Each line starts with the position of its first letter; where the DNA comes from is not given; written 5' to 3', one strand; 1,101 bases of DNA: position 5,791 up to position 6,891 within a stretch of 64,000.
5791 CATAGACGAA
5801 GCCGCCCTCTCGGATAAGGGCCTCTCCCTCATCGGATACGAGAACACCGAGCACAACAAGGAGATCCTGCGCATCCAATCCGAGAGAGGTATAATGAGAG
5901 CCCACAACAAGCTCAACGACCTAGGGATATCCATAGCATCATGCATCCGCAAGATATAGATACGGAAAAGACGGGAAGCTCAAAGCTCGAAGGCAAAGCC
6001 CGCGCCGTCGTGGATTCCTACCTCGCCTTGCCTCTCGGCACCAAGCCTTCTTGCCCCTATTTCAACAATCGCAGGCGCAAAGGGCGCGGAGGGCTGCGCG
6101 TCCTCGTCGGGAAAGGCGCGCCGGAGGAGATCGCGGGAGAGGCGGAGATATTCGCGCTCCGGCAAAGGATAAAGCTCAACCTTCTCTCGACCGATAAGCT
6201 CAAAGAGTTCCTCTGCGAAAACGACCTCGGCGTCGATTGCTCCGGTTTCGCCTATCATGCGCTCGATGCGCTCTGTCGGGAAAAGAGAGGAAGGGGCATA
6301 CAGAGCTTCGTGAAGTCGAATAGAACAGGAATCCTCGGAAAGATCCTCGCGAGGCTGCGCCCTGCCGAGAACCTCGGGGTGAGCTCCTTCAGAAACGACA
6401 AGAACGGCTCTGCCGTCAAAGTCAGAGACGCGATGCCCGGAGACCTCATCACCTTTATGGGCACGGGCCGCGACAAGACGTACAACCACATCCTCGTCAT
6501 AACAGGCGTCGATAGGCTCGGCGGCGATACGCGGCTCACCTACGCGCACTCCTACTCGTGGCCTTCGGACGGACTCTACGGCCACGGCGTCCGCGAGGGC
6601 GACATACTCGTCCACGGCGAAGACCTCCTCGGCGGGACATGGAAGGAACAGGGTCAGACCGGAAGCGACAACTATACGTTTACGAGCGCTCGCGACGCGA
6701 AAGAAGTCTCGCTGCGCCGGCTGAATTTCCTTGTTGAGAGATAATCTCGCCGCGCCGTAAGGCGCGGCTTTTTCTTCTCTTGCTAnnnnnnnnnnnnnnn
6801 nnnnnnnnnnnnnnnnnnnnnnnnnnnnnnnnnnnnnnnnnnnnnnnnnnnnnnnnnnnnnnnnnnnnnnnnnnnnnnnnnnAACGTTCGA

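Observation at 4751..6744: Overlapping ATP-grasp ligase + Cys/His peptidase-like gene pair next to rsmI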

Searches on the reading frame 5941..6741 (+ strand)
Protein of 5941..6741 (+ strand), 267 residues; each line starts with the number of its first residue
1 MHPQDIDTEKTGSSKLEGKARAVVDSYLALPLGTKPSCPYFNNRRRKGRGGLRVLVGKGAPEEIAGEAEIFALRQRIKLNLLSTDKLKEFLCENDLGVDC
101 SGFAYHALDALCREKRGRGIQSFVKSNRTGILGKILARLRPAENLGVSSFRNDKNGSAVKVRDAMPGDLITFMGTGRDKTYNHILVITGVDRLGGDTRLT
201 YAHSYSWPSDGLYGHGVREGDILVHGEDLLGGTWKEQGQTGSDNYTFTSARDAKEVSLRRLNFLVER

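Call 6: search_protein_families(library=pfam, proteins=[window:5941-6741:+], max_evalue=0.01)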
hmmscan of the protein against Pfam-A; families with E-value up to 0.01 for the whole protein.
window:5941-6741:+ (267 aa): 0 families

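Call 7: search_protein_families(library=ncbifam, proteins=[window:5941-6741:+], max_evalue=1)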
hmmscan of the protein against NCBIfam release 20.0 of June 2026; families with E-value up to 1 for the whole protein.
window:5941-6741:+ (267 aa): 1 family
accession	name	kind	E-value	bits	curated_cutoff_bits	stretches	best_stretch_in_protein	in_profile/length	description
TIGR00266.1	TIGR00266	hypoth_equivalog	0.12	12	96.6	1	124-175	41-91/222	TIGR00266 family protein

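Call 9: search_solved_structures(query=window:5941-6741:+, max_evalue=10, show_alignments=2)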
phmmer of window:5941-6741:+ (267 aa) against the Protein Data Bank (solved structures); distinct sequences matched with E-value up to 10: 0.

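Call 10: find_homologous_proteins(query=window:5941-6741:+, max_evalue=0.001)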
Query window:5941-6741:+ (267 aa): 168 proteins with E <= 0.001 among 2175 candidates; the best 120 are listed.
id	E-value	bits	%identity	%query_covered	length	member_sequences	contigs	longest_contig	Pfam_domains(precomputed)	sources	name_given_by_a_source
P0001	1.1e-176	604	100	100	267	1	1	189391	-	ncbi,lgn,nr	ncbi:MAG: hypothetical protein HZA81_03705 [Candidatus Taylorbacteria bacterium]|nr:hypothetical pro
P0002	4.2e-141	487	77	100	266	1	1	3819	-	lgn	-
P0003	8.8e-141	486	79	98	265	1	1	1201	-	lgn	-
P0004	9.3e-140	483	78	99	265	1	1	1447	-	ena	-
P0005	9.1e-121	420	73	94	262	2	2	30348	-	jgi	jgi:hypothetical protein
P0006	1.9e-120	419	71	94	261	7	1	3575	-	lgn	-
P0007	3.5e-119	415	70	95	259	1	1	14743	-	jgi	jgi:hypothetical protein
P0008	5.8e-118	411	67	99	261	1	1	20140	-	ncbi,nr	ncbi:hypothetical protein KW799_00195 [Candidatus Parcubacteria bacterium]|nr:hypothetical protein [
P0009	3.1e-117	409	71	94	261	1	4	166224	-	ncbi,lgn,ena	-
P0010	4.8e-117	408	72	93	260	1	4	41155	-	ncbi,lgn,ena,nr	ncbi:MAG TPA: hypothetical protein VFQ72_04060 [Candidatus Paceibacterota bacterium]|nr:hypothetical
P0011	4.4e-116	405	70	94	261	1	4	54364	-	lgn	-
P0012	8.3e-116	404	67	99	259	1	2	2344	-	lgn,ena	-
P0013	3.0e-115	402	67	99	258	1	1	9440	-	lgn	-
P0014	1.7e-113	396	65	99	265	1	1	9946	-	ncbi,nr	ncbi:MAG TPA: CHAP domain-containing protein [Candidatus Paceibacterota bacterium]|nr:CHAP domain-co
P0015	1.7e-113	396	69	99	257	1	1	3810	-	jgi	jgi:hypothetical protein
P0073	2.0e-98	347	60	94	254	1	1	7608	PF05257.23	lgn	-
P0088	9.9e-91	322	56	91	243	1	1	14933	PF05257.23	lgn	-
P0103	1.6e-74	269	49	98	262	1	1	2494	PF05257.23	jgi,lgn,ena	-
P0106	1.3e-71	259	49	91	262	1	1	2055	PF00877.26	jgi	-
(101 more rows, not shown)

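Call 14: find_related_loci(query=A1, collection=genome_contigs, flank=10000)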
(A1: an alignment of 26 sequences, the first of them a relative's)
Query A1 (267 aa) in genome_contigs; peptide patterns used: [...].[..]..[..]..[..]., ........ (x = any residue, [..] = any of these).
95 stretches matched a pattern; 74 encode a relative of the query (tblastn E <= 1e-3); 72 distinct loci.
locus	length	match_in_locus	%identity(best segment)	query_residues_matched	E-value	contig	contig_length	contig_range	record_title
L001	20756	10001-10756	73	13-264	2e-125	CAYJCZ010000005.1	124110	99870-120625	MAG TPA_asm: uncultured Candidatus Saccharibacteria bacterium isolate ERP123247_co1_110 genome assembly, contig: NODE_62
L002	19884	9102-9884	67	1-265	2e-123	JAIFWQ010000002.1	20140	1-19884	MAG: Candidatus Parcubacteria bacterium isolate viral-cat_56_12 PAFVLPS_2018_scaffold_11666, whole genome shotgun sequen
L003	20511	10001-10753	71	13-263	1e-122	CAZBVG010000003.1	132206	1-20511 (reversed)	MAG TPA_asm: uncultured Candidatus Saccharibacteria bacterium isolate SRP133034_co1_261 genome assembly, contig: NODE_39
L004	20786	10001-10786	63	4-265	2e-115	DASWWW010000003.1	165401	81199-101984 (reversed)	MAG TPA_asm: Candidatus Paceibacterota bacterium isolate SMAG_U3666 k141_743313, whole genome shotgun sequence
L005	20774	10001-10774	63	1-265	3e-113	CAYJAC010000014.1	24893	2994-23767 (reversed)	MAG TPA_asm: uncultured Candidatus Saccharibacteria bacterium isolate ERP123247_co1_236 genome assembly, contig: NODE_12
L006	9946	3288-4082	65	1-265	4e-113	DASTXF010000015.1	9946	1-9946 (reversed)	MAG TPA_asm: Candidatus Paceibacterota bacterium isolate SMAG_U2407 k141_2738, whole genome shotgun sequence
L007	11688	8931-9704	64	13-267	1e-112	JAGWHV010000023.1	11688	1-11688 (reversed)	MAG: Patescibacteria group bacterium isolate REEB1 contig-150_7088, whole genome shotgun sequence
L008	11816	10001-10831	61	1-264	2e-112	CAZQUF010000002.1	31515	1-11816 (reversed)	MAG TPA_asm: uncultured Candidatus Saccharibacteria bacterium isolate binchicken_co50_64 genome assembly, contig: NODE_1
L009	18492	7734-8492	72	15-263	4e-112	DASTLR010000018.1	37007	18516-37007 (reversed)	MAG TPA_asm: Candidatus Paceibacterota bacterium isolate SMAG_U3078 k141_337602, whole genome shotgun sequence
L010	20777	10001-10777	61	1-266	1e-110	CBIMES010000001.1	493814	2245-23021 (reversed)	MAG TPA_asm: uncultured bacterium isolate SRR16817029_binner123_Refined_20 genome assembly, contig: ERZ27393973.5, whole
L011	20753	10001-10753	63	16-266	1e-109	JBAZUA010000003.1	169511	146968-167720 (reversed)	MAG: Candidatus Paceibacterota bacterium isolate SO_2017_GW1_216 NODE_680_length_169511_cov_1.874663_OW334_2017, whole g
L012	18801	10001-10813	62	1-263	1e-109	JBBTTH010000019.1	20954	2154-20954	MAG: Patescibacteria group bacterium isolate H32-bin108_1 H32_bin108_1_000000000019, whole genome shotgun sequence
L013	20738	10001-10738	63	18-263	2e-108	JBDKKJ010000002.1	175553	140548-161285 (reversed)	MAG: Candidatus Parcubacteria bacterium isolate gunnisonriver_2019_sw_WHONDRS-S19S_0062_B_bin.4 scaffold_144057, whole g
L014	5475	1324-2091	59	15-263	5e-103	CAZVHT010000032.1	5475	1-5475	MAG TPA_asm: uncultured Candidatus Saccharibacteria bacterium isolate binchicken_co203_588 genome assembly, contig: k141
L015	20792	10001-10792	61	1-265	1e-99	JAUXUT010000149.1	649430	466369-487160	MAG: bacterium isolate C15_concoct.bin.159_sub C15_k141_471755, whole genome shotgun sequence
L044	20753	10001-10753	40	16-261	7e-55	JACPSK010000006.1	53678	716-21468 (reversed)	MAG: Candidatus Magasanikbacteria bacterium isolate NC_groundwater_703_Ag_S-0.2um_44_17 S36_SO-2_scaffold_459312, whole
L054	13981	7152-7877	38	16-264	3e-49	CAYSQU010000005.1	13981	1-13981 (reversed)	MAG TPA_asm: uncultured Gammaproteobacteria bacterium isolate binchicken_co387_4 genome assembly, contig: NODE_5309_leng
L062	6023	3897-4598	33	23-224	4e-41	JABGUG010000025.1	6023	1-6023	MAG: Candidatus Parcubacteria bacterium isolate SI034_bin149 k141_727244, whole genome shotgun sequence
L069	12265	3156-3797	31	14-243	1e-15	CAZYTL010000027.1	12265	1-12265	MAG TPA_asm: uncultured Gammaproteobacteria bacterium isolate SRP323688_co1_138 genome assembly, contig: NODE_7940_lengt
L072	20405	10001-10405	30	21-155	3e-6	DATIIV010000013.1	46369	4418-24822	MAG TPA_asm: Candidatus Saccharimonadia bacterium isolate SMAG_U15674 k141_139469, whole genome shotgun sequence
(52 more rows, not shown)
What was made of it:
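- The evidence is a single locus with a weak match (E 3e-6; call 14).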

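Call 24: predict_structure(alignment_id=A1)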
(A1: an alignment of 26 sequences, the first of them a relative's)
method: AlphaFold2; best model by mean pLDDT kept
length: 267 residues; sequences in the alignment: 26
mean_pLDDT: 91.9   pTM: 0.90
mean pLDDT of the five models: 91.9, 90.8, 90.7, 90.7, 88.8
residues with pLDDT >= 90: 216; 70-90: 26; 50-70: 22; < 50: 3
segments of 3 or more residues with pLDDT < 50: none
pLDDT, mean of each block of 10 residues (from residue 1): 52 94 98 97 67 71 95 96 98 94 98 97 92 88 93 97 98 94 97 95 95 97 97 97 97 98 89
secondary structure, 60 per line:
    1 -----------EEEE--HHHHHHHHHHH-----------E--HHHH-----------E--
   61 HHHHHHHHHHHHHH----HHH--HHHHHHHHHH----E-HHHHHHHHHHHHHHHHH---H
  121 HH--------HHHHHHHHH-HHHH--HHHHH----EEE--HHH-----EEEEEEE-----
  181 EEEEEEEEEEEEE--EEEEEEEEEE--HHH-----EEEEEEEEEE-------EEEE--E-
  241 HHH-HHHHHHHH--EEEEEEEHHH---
elements in order: E12-15 H18-28 H43-46 H61-74 H84-93 H100-116 H131-139 H141-144 H147-151 E156-158 E169-175 E181-193 E196-205 E216-225 E233-236 H245-252 E255-261
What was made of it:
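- On NlpC/P60 (C40) peptidase superfamily: Helix 100-116 starts at C100 in the model (call 24).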

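Call 26: search_protein_families(library=pfam, proteins=[window:5941-6741:+], max_evalue=10)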
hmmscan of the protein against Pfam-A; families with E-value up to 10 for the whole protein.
window:5941-6741:+ (267 aa): 3 families
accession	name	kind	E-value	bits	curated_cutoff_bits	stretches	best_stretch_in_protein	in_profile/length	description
PF00877.26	NLPC_P60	-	0.034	14.6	23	1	96-188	12-72/105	NlpC/P60 family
PF05257.22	CHAP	-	0.035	15.1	26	1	154-192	34-71/81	CHAP domain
PF12671.13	Amidase_6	-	0.076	13.6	23.2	1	161-204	100-141/163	Putative amidase domain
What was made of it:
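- On NlpC/P60 (C40) peptidase superfamily: The window protein scores 14.6 bits against 23 (call 26).
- Closest known: NlpC/P60. Different: The window protein is below the Pfam threshold (14.6 against 23 bits; call 26).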

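Call 55: search_protein_families(library=pfam, proteins=[L062:2245-3858:+, L054:5310-7055:+, L044:8564-10771:+], max_evalue=0.01)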
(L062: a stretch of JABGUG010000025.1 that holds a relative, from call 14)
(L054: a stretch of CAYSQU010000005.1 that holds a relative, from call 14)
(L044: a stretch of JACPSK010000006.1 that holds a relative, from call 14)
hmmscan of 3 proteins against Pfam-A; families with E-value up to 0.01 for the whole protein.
L062:2245-3858:+ (537 aa): 2 families
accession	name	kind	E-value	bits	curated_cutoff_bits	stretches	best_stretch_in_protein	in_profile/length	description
PF02655.19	ATP-grasp_3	-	1.5e-07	32.1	23.2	1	113-292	2-157/160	ATP-grasp domain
PF00293.34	NUDIX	-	3.2e-07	30.8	21.1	1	415-522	10-121/134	NUDIX domain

L054:5310-7055:+ (581 aa): 3 families
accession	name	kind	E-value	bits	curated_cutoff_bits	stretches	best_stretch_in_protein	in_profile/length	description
PF00293.34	NUDIX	-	4.3e-16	59.6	21.1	1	438-553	4-125/134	NUDIX domain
PF14815.12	NUDIX_4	-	0.0026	18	35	1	441-551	3-103/113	NUDIX domain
PF03133.20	TTL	-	0.0031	17.2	20.1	0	280-324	237-284/292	Tubulin-tyrosine ligase family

L044:8564-10771:+ (735 aa): 1 family
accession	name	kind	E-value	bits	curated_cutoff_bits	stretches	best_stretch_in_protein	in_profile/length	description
PF00877.26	NLPC_P60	-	0.0019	18.6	23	1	561-701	12-98/105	NlpC/P60 family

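Call 60: search_solved_structures(query=A1, max_evalue=1)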
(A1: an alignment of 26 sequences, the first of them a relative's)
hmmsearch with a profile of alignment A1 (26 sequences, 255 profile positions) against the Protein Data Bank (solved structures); distinct sequences matched with E-value up to 1: 2.
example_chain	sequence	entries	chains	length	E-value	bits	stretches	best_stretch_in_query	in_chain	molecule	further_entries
1jwq_A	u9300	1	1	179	0.33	13.4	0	184-228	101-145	N-ACETYLMURAMOYL-L-ALANINE AMIDASE CwlV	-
7pwf_Q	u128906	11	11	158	0.6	12.5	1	117-160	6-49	Ribosomal protein S16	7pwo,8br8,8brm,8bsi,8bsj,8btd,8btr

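Call 80: search_protein_representatives(alignment_id=A1)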
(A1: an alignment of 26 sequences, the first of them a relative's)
Query: 26 sequences, 255 profile positions. Proteins with E-value up to 0.001 (for the whole library): 608; up to 1e-10: 396; up to 1e-30: 189. The best 150 are listed.
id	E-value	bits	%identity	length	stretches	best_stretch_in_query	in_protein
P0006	7.8e-118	408.7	-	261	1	4-253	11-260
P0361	1.5e-97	342.2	-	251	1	4-251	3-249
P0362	2.4e-95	335.0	-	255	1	1-253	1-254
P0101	5.8e-95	333.7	-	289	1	1-254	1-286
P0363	2.8e-87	308.6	-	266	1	3-254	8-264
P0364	3.6e-86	304.9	-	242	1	5-253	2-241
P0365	4.6e-86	304.6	-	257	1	4-251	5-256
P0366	5.6e-86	304.3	-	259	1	1-253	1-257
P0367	2.2e-85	302.3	-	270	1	4-254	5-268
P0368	5.0e-85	301.2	-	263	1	4-253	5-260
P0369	1.0e-84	300.2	-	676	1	4-251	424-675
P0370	1.6e-83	296.2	-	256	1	1-253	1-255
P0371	2.0e-83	295.9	-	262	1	4-253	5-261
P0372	1.1e-82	293.5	-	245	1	4-253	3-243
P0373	1.2e-82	293.4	-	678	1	3-252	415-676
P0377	1.9e-81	289.5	-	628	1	3-251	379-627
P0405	5.8e-75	268.2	-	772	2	4-241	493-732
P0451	2.4e-56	207.2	-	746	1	5-233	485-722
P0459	4.8e-53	196.4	-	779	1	5-250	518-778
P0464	1.3e-48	181.8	-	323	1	5-228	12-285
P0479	7.7e-44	166.2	-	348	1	7-253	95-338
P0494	3.1e-40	154.4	-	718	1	11-252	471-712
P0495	3.8e-40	154.1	-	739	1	5-232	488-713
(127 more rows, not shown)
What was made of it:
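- Checked: 189 representatives at 50% identity match the NlpC-like family profile at E <= 1e-30 (call 80).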
